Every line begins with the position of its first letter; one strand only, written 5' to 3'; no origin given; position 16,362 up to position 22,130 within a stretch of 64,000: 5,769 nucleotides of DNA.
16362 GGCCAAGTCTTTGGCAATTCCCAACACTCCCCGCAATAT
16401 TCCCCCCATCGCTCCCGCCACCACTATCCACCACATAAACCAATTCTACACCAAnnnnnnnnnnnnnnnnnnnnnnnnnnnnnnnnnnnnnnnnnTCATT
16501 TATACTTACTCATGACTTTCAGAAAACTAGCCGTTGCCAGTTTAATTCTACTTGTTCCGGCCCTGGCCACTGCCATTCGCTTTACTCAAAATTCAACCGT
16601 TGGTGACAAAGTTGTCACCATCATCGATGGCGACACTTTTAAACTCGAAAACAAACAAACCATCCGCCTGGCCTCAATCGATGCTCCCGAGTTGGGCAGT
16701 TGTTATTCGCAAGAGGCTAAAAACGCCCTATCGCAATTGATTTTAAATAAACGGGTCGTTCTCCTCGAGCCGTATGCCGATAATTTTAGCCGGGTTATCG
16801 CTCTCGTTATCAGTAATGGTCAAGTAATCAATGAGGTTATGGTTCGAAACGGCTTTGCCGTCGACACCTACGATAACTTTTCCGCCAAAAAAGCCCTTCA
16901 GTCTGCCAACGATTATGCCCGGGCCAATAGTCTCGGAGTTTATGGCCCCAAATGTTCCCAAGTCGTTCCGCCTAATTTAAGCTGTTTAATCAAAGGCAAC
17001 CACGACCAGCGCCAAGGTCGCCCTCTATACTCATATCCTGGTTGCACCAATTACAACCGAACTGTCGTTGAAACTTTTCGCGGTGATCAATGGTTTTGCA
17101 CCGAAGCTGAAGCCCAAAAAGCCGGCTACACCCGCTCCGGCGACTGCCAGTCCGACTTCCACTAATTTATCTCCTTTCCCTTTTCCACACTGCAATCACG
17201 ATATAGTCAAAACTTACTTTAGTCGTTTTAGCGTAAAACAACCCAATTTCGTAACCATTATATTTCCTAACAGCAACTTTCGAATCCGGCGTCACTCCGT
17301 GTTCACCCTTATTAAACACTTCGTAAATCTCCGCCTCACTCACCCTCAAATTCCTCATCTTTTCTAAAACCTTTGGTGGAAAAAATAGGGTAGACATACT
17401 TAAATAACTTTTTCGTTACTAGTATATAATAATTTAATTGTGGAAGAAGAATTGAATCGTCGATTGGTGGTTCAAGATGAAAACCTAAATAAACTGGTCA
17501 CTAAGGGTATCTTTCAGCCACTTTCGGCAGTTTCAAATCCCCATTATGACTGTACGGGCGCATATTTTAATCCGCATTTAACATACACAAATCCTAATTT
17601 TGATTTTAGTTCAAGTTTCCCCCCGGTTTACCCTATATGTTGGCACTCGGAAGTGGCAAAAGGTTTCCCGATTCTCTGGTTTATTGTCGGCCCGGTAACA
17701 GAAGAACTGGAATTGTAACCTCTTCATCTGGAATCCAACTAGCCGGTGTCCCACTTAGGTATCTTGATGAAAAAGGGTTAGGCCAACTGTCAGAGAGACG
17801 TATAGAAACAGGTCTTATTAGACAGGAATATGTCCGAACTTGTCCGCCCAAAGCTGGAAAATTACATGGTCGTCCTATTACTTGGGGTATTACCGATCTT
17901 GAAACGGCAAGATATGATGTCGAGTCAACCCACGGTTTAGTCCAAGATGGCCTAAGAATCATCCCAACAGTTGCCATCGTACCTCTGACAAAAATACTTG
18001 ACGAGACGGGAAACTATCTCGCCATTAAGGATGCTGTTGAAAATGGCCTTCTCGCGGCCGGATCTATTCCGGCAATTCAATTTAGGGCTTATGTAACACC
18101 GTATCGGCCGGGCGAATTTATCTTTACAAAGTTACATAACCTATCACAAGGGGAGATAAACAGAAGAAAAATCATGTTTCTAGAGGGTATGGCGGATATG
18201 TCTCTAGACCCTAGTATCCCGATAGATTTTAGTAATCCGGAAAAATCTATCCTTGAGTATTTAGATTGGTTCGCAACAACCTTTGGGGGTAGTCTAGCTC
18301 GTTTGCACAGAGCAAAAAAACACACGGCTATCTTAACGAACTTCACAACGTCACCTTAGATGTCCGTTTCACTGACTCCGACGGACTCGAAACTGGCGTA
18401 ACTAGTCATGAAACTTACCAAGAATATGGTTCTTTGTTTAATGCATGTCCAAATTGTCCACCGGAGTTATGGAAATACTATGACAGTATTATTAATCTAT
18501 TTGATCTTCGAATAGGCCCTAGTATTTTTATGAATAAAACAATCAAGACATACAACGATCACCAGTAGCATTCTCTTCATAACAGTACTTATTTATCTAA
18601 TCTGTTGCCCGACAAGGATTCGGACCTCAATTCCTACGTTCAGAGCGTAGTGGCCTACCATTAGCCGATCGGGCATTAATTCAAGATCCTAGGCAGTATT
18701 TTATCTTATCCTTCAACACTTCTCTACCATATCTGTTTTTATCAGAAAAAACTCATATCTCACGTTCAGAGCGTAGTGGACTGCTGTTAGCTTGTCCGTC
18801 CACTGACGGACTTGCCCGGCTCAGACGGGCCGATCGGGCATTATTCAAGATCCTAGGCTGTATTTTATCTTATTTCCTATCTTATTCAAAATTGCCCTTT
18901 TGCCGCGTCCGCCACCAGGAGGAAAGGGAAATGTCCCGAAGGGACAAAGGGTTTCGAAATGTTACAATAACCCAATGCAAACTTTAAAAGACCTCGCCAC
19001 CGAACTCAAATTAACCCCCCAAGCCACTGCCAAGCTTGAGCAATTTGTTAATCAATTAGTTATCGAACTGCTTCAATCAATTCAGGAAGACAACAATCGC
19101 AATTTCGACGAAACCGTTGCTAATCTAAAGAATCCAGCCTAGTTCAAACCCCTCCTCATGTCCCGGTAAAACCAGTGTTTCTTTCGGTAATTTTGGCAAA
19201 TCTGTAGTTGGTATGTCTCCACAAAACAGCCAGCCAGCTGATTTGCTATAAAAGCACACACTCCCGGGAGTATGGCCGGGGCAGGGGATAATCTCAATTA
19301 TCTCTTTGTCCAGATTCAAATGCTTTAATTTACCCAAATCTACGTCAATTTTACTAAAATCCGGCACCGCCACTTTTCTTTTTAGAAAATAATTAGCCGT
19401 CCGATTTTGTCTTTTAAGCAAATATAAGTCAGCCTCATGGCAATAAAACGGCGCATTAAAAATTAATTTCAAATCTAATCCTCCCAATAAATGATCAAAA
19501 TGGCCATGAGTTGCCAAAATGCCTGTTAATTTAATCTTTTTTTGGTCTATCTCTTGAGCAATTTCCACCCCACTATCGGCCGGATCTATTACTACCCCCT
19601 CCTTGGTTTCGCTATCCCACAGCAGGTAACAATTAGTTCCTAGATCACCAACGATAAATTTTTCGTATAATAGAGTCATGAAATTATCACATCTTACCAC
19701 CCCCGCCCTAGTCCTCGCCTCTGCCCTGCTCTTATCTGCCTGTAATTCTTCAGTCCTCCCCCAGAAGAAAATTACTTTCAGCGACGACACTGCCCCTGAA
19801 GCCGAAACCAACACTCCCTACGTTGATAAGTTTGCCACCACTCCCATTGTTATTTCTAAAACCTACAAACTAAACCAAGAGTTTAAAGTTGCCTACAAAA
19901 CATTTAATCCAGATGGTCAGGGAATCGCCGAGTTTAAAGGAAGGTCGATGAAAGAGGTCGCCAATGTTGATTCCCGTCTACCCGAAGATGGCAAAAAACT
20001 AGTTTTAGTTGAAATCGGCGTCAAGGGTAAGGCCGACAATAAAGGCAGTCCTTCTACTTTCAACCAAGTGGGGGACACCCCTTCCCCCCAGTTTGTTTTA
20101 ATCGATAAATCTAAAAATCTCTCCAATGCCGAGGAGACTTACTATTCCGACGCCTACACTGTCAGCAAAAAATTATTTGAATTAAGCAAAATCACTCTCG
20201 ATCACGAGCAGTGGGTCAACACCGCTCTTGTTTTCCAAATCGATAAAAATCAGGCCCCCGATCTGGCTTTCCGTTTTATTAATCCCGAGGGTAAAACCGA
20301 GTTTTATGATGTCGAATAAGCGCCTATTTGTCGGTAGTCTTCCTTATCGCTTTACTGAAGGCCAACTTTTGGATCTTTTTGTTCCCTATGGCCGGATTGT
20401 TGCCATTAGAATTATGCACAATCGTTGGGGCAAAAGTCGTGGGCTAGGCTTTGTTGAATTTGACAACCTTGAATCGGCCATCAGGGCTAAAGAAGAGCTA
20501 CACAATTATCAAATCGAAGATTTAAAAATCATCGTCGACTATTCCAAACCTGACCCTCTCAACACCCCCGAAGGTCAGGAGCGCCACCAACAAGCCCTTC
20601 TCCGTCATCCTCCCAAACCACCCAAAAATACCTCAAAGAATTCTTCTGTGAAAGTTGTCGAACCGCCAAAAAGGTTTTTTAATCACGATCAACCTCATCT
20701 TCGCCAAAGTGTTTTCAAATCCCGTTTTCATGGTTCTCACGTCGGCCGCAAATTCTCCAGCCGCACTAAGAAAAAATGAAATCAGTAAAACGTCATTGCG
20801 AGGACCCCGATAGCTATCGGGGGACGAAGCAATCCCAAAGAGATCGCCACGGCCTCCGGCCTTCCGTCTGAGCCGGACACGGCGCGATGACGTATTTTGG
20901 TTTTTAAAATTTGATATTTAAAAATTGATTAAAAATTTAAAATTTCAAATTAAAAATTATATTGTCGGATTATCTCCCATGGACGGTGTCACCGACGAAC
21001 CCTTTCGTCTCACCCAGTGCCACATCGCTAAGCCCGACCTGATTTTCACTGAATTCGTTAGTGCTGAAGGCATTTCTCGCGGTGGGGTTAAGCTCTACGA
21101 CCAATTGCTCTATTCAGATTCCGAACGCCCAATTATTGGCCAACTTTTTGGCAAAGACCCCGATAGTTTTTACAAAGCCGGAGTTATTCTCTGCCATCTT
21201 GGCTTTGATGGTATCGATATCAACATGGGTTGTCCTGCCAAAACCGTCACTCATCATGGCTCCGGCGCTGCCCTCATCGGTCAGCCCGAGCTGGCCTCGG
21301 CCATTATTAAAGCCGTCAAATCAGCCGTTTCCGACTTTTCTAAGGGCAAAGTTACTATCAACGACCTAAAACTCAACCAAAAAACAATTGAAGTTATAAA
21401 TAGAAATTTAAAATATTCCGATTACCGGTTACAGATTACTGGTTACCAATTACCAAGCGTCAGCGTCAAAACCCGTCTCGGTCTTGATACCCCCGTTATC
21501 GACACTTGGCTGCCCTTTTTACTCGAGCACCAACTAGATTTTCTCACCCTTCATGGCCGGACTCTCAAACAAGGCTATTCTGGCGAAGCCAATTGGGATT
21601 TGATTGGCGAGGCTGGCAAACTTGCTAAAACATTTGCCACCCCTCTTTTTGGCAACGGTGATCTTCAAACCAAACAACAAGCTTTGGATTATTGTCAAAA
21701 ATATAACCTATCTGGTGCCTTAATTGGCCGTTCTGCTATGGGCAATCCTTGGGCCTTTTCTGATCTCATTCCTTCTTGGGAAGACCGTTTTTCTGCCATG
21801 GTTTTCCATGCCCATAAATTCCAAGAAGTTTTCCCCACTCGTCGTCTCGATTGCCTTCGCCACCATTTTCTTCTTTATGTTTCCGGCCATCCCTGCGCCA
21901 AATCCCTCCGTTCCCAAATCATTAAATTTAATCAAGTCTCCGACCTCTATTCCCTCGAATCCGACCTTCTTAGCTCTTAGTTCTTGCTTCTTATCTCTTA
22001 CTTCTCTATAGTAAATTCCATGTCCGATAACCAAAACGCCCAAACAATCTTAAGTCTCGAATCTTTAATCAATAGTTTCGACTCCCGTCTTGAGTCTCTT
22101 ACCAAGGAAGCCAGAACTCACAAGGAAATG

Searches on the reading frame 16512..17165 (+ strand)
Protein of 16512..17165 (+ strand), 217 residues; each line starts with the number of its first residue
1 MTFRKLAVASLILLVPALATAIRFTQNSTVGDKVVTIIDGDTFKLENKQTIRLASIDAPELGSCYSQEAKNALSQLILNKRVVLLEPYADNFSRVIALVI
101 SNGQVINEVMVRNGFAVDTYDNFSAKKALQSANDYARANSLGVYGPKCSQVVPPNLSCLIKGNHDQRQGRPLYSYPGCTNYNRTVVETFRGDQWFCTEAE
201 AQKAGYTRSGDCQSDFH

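Call 72: search_protein_families(library=pfam, proteins=[window:16512-17165:+], max_evalue=0.0001)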
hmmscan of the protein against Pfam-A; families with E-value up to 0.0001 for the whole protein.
window:16512-17165:+ (217 aa): 1 family
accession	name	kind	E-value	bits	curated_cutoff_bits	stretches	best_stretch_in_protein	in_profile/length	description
PF00565.23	SNase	-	8.1e-15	55.6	21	1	50-143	1-104/107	Staphylococcal nuclease homologue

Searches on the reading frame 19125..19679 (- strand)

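Call 72: search_protein_families(library=pfam, proteins=[window:19125-19679:-], max_evalue=0.0001)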
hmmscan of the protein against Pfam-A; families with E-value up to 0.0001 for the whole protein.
window:19125-19679:- (184 aa): 2 families
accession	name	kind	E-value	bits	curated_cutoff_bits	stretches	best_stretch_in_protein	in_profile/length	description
PF00753.33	Lactamase_B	-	1.3e-22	81.2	22.7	1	11-156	2-150/196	Metallo-beta-lactamase superfamily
PF12706.13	Lactamase_B_2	-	6.3e-05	23.1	27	1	50-94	30-76/200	Beta-lactamase superfamily domain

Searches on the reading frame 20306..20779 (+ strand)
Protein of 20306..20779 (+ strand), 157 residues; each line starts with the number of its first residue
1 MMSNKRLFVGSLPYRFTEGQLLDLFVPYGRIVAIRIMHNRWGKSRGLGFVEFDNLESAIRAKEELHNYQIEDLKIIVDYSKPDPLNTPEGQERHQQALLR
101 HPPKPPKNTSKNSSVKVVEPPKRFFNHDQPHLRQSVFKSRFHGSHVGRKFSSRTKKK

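Call 72: search_protein_families(library=pfam, proteins=[window:20306-20779:+], max_evalue=0.0001)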
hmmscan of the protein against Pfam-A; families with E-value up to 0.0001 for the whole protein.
window:20306-20779:+ (157 aa): 1 family
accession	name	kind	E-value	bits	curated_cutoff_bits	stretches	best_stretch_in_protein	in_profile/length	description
PF00076.28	RRM_1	-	6.8e-20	71.2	20.7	1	7-75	1-69/70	RNA recognition motif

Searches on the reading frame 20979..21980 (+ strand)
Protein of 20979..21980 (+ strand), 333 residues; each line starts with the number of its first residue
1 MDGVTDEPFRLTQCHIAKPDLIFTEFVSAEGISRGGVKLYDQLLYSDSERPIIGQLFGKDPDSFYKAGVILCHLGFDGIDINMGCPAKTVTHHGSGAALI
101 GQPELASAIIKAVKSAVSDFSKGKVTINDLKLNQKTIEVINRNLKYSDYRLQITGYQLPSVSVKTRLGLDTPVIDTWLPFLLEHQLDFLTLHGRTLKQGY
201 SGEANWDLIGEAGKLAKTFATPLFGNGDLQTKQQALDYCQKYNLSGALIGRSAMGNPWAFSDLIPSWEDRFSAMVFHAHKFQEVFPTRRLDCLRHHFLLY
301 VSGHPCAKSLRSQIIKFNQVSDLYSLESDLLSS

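Call 72: search_protein_families(library=pfam, proteins=[window:20979-21980:+], max_evalue=0.0001)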
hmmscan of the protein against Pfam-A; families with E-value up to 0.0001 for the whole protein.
window:20979-21980:+ (333 aa): 1 family
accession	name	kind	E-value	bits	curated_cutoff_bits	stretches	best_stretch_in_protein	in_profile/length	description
PF01207.24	Dus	-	4.5e-44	151.3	20.4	2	1-141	5-145/311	Dihydrouridine synthase (Dus)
